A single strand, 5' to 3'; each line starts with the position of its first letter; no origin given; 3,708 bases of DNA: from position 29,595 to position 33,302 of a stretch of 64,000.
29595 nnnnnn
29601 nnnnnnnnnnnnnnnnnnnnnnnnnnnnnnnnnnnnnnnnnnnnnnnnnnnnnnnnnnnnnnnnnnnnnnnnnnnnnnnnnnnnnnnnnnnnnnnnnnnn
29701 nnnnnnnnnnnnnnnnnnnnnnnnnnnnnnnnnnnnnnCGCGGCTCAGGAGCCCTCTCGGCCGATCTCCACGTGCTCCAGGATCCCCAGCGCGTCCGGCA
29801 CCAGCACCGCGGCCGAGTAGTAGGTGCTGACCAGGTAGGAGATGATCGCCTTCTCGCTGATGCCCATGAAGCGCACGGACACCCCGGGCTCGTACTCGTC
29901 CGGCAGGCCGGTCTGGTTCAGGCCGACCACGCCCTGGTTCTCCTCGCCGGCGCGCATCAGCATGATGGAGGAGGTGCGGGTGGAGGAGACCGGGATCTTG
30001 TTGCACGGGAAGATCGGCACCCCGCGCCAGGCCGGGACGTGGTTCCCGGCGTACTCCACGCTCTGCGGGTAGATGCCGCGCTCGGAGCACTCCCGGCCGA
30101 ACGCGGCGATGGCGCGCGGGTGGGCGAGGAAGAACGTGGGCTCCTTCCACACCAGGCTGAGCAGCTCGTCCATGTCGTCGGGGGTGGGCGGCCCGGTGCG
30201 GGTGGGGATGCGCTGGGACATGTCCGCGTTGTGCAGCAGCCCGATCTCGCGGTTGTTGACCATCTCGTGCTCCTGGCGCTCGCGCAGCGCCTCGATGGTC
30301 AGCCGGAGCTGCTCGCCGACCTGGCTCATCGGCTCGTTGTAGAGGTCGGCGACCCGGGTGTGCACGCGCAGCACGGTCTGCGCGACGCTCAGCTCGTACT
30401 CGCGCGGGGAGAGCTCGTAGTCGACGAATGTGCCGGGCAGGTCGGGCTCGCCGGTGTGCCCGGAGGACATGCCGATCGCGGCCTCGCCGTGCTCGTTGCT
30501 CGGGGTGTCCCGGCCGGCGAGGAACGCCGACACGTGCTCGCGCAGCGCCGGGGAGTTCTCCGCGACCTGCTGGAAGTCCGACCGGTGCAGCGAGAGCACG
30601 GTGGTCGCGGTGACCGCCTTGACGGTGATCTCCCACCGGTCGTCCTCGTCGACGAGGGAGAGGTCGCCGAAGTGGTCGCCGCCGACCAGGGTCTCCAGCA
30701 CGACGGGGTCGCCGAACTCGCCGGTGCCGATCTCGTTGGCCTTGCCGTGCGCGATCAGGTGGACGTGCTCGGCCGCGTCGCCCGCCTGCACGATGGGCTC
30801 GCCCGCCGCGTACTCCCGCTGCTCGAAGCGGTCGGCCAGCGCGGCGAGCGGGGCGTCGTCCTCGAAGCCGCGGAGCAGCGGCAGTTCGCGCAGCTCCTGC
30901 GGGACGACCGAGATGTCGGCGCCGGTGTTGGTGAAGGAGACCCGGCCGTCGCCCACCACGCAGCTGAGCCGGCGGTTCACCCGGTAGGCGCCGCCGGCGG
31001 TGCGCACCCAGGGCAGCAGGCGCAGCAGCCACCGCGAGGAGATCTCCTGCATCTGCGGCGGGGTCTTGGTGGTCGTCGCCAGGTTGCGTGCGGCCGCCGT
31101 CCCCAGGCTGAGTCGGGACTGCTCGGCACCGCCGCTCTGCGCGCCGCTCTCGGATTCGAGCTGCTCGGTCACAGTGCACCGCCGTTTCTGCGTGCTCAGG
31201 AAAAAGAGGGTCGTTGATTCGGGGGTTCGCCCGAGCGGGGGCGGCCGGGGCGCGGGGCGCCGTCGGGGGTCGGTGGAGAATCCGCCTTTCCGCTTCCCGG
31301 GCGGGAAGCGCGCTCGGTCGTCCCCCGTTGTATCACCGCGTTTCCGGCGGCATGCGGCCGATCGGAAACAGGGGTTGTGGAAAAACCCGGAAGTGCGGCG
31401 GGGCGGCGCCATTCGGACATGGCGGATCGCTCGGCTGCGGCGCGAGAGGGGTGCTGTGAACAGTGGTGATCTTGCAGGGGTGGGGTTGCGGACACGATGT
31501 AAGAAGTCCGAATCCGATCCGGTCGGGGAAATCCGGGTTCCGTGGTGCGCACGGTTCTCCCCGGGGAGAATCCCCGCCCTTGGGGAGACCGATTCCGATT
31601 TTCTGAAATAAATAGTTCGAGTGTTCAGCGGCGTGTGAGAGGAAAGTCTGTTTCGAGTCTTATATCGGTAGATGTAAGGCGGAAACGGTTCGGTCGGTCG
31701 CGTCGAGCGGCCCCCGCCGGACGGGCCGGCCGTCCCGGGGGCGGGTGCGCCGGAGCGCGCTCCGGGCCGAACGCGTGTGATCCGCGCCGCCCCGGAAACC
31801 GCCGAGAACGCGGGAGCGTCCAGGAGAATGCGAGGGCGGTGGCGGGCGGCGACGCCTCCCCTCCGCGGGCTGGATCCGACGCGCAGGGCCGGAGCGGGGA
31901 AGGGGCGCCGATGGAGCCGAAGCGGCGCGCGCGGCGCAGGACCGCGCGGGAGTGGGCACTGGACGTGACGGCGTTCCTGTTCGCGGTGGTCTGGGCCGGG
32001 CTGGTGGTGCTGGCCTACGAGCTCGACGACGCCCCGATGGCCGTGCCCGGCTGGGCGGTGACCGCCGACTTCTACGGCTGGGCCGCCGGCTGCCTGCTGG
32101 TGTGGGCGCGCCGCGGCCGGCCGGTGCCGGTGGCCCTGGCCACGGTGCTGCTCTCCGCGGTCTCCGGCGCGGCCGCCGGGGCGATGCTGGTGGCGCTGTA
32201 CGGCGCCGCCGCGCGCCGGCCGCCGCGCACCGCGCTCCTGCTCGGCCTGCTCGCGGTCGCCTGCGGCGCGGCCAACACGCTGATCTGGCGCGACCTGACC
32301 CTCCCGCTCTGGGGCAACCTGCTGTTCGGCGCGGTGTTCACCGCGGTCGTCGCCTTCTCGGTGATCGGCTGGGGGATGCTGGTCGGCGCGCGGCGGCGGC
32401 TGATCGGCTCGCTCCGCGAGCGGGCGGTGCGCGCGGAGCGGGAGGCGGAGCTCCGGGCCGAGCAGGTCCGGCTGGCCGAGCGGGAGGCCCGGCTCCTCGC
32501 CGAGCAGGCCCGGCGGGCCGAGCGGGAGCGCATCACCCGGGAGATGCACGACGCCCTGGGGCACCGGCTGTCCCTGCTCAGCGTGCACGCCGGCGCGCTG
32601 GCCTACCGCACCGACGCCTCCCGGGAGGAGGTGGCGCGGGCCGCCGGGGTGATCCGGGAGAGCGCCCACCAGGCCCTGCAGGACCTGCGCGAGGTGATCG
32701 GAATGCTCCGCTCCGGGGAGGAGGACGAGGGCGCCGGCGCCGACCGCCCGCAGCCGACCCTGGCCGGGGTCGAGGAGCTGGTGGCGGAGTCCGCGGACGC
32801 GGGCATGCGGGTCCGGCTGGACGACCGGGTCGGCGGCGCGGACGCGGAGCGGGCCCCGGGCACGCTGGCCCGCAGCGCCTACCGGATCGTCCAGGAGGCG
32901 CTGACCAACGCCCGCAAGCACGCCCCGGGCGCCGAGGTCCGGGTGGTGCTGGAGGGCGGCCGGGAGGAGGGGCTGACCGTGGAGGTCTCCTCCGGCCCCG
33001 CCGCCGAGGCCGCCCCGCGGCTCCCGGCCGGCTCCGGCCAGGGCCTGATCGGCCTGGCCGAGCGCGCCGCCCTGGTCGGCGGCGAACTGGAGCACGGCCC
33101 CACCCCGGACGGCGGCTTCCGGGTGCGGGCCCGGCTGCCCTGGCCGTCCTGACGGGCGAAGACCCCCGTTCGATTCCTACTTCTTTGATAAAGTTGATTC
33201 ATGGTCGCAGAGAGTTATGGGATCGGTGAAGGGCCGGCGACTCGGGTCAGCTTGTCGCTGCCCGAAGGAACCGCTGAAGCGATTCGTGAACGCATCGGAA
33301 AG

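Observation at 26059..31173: Two-shell family 2B encapsulin operon enclosing a geosmin-synthase-like terpene cyclase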

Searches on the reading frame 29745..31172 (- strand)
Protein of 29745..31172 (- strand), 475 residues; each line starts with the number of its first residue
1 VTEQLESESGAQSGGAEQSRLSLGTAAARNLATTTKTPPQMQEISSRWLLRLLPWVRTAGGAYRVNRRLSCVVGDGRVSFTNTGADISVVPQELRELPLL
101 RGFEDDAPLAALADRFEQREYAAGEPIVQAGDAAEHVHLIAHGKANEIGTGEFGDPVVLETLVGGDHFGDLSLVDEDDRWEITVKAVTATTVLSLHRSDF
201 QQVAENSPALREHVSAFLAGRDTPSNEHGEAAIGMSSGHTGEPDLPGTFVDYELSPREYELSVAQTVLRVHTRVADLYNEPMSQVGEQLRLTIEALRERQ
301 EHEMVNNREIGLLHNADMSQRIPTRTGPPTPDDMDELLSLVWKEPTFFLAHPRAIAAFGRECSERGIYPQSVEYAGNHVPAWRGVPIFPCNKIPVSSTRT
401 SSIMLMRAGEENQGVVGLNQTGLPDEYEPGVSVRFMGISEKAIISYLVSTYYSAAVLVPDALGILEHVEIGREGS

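Call 8: search_protein_families(library=pfam, proteins=[window:29745-31172:-], max_evalue=0.01)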
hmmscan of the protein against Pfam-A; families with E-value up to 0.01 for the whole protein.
window:29745-31172:- (475 aa): 2 families
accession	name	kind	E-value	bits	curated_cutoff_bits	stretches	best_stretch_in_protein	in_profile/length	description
PF19307.5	SrpI-like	-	6.1e-139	461.6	22.8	1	222-472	5-254/254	Type 2A encapsulin shell protein SrpI-like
PF00027.35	cNMP_binding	-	2.2e-15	56.8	27.5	1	119-206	2-88/89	Cyclic nucleotide-binding domain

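Call 9: search_protein_families(library=ncbifam, proteins=[window:29745-31172:-], max_evalue=0.01)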
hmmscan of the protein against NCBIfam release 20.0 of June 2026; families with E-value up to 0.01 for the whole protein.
window:29745-31172:- (475 aa): 9 families
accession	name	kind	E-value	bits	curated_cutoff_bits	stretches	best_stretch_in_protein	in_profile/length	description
NF041163.2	encap_f2b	equivalog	3.6e-231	768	400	1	22-472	1-450/450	family 2B encapsulin nanocompartment shell protein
NF041162.2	encap_f2a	equivalog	3e-115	384.3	380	2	235-471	54-290/295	family 2A encapsulin nanocompartment shell protein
NF008732.0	PRK11753.1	equivalog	7.3e-10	38.7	266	1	109-221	16-128/214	cAMP-activated global transcriptional regulator CRP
NF045672.1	MCP_gp7_epsi_15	equivalog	7.2e-05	22.4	75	0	347-418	182-256/309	major capsid protein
TIGR03896.1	cyc_nuc_ocin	subfamily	0.00054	19.4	161.05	1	92-210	137-254/317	bacteriocin-type transport-associated protein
NF058543.1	ActPatMycb56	equivalog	0.00077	18.4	460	1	108-205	11-106/317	acetyltransferase Pat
NF050806.1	TransRegFixKCaul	equivalog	0.0016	17.7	300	0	114-208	21-111/215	transcriptional regulator FixK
NF007707.0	PRK10402.1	subfamily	0.0019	17.8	180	1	116-222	31-136/226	transcriptional regulator YeiL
NF045989.1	TransRegFnrLRhodb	equivalog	0.0079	15.4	300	0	109-212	29-128/245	transcriptional regulator FnrL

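Call 10: search_solved_structures(query=window:29745-31172:-, max_evalue=0.001, show_alignments=1)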
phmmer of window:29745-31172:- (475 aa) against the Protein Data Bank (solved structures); distinct sequences matched with E-value up to 0.001: 75 (the best 60 are shown).
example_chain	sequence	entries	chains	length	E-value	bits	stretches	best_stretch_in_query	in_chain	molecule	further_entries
9bje_A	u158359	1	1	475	3e-204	682.5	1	18-471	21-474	Crp/Fnr family transcriptional regulator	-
9bhu_A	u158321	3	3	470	3.2e-198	662.6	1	20-471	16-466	Nucleotide-binding protein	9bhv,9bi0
9bix_A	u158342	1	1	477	1.8e-196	656.9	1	4-471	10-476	Crp/Fnr family transcriptional regulator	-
8t6r_A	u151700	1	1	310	6.6e-96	325.4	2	240-472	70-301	Major membrane protein I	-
6x8m_A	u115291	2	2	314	9.7e-94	318.2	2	235-470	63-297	Protein SrpI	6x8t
8wol_1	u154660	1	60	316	1.8e-88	300.8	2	232-470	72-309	Major membrane protein 1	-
9ksl_A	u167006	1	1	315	3.1e-88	300.1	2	232-470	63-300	Major membrane protein I (MMP-I)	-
8won_A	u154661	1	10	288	3.3e-84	286.8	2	232-470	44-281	Major membrane protein I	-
4ev0_A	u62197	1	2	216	7.1e-11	45.1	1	98-221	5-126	Transcription regulator, Crp family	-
3shr_A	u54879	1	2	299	6.4e-10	41.9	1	94-203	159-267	cGMP-dependent protein kinase 1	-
7ssb_A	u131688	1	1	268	2.1e-09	40.2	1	94-202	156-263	cGMP-dependent protein kinase 1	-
4z07_A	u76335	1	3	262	3.2e-09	39.6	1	94-202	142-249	cGMP-dependent protein kinase 1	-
3of1_A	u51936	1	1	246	1.2e-08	37.7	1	94-203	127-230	cAMP-dependent protein kinase regulatory subunit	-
5j3u_A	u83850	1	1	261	2.8e-08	36.5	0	107-203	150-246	Protein Kinase A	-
7lv3_A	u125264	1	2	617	5.8e-08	35.5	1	94-202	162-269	Isoform Beta of cGMP-dependent protein kinase 1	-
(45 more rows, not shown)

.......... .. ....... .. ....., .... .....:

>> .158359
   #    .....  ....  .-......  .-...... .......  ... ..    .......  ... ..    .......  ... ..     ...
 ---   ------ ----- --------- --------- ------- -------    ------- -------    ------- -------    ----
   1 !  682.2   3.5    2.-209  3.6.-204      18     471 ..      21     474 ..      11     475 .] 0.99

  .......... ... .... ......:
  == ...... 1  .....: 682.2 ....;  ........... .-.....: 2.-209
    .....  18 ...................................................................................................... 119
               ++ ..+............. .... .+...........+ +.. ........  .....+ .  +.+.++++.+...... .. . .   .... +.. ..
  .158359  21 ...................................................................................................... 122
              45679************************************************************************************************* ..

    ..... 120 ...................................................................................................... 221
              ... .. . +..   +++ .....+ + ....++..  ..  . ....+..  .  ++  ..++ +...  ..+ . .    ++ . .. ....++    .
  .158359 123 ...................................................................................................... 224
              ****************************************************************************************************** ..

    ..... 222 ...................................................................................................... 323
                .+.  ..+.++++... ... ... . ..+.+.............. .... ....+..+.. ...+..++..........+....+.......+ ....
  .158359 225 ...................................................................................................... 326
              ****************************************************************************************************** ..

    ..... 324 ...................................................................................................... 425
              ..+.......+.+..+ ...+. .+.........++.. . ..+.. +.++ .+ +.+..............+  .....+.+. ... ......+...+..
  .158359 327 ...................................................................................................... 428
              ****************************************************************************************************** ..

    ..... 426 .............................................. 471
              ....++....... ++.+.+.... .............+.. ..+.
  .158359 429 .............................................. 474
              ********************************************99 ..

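Call 53: search_solved_structures(query=window:29745-31172:-, max_evalue=1e-150, show_alignments=3)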
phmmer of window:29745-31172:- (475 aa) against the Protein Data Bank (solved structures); distinct sequences matched with E-value up to 1e-150: 3.
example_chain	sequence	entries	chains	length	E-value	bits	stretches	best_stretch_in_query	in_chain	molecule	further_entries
9bje_A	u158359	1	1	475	3e-204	682.5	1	18-471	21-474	Crp/Fnr family transcriptional regulator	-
9bhu_A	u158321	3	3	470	3.2e-198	662.6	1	20-471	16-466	Nucleotide-binding protein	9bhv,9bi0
9bix_A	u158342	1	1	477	1.8e-196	656.9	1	4-471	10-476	Crp/Fnr family transcriptional regulator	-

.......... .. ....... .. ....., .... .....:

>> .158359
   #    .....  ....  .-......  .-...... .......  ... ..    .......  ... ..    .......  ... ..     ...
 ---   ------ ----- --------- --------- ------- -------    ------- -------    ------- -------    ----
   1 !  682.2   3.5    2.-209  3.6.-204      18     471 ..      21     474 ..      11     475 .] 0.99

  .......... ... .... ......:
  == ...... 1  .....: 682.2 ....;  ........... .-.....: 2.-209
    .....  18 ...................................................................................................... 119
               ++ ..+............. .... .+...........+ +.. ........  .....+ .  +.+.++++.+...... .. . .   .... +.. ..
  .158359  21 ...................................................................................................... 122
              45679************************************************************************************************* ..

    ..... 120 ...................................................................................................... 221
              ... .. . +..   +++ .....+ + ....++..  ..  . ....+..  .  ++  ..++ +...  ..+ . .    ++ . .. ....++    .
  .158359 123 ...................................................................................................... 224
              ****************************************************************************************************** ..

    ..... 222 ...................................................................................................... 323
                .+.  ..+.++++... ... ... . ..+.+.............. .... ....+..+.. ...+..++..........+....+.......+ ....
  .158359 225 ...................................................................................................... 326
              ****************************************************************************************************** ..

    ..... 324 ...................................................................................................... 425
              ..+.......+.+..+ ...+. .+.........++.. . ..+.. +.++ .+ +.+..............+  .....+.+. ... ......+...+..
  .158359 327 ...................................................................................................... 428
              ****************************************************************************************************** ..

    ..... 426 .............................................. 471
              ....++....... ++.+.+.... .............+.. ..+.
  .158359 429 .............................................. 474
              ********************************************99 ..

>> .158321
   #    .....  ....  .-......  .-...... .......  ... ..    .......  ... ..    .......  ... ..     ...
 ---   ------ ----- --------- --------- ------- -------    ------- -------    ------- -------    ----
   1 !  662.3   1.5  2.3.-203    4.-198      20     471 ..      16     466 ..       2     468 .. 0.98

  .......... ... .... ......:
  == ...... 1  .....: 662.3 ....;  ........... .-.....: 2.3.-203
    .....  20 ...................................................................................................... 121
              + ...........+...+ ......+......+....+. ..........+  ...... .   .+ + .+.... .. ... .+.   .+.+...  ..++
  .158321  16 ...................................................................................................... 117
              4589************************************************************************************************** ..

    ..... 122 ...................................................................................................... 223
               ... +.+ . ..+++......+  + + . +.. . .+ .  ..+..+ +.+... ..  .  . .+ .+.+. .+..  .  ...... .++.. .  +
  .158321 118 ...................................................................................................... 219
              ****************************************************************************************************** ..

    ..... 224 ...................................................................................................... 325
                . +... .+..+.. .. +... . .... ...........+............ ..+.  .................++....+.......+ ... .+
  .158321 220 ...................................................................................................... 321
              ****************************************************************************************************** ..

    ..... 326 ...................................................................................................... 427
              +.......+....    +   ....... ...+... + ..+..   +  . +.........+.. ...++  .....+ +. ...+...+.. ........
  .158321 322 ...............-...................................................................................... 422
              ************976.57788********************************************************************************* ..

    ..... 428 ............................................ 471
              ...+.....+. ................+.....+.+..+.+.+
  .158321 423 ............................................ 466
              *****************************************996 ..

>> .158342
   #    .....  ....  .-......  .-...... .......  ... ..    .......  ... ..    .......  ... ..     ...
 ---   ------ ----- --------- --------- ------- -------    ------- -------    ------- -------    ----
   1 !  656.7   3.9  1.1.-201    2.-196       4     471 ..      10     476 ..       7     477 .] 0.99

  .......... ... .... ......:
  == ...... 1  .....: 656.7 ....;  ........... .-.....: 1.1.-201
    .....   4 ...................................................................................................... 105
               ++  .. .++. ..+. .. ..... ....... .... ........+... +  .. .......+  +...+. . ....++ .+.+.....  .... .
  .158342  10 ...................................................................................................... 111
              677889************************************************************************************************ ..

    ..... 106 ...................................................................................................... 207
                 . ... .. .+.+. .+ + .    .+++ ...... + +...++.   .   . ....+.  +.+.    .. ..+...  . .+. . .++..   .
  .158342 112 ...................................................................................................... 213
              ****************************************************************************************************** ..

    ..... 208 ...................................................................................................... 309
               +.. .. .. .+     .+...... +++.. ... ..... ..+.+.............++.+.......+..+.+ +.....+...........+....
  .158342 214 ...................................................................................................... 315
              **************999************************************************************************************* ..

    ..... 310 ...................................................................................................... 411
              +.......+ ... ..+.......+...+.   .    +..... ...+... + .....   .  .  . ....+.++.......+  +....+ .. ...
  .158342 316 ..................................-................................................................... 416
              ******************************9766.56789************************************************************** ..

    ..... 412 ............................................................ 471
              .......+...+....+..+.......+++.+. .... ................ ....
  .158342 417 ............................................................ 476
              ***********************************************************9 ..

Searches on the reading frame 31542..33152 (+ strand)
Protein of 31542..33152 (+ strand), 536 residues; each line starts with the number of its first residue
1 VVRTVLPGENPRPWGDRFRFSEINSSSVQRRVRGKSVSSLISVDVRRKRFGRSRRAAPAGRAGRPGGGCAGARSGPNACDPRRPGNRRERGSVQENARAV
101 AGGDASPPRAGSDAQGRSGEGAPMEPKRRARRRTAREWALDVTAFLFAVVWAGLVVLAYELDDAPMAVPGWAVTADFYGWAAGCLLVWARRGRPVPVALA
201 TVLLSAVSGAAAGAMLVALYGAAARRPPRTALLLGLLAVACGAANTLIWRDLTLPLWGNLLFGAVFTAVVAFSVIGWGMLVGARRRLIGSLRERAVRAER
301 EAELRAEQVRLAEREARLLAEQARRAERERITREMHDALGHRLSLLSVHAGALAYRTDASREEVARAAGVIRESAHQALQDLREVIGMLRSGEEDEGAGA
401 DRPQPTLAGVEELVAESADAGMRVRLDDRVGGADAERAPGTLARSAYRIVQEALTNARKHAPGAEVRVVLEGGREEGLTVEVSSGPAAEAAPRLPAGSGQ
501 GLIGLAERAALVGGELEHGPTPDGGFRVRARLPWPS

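Call 68: search_protein_families(library=pfam, proteins=[window:31542-33152:+], max_evalue=0.001)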
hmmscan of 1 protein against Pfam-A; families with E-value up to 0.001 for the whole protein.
window:31542-33152:+ (536 aa): 2 families
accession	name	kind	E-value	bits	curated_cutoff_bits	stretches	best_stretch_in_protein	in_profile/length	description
PF07730.19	HisKA_3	-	2.4e-15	57.2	24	1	327-393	1-67/68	Histidine kinase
PF02518.31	HATPase_c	-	1.2e-07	32.6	26.4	1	444-534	4-109/111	Histidine kinase-, DNA gyrase B-, and HSP90-like ATPase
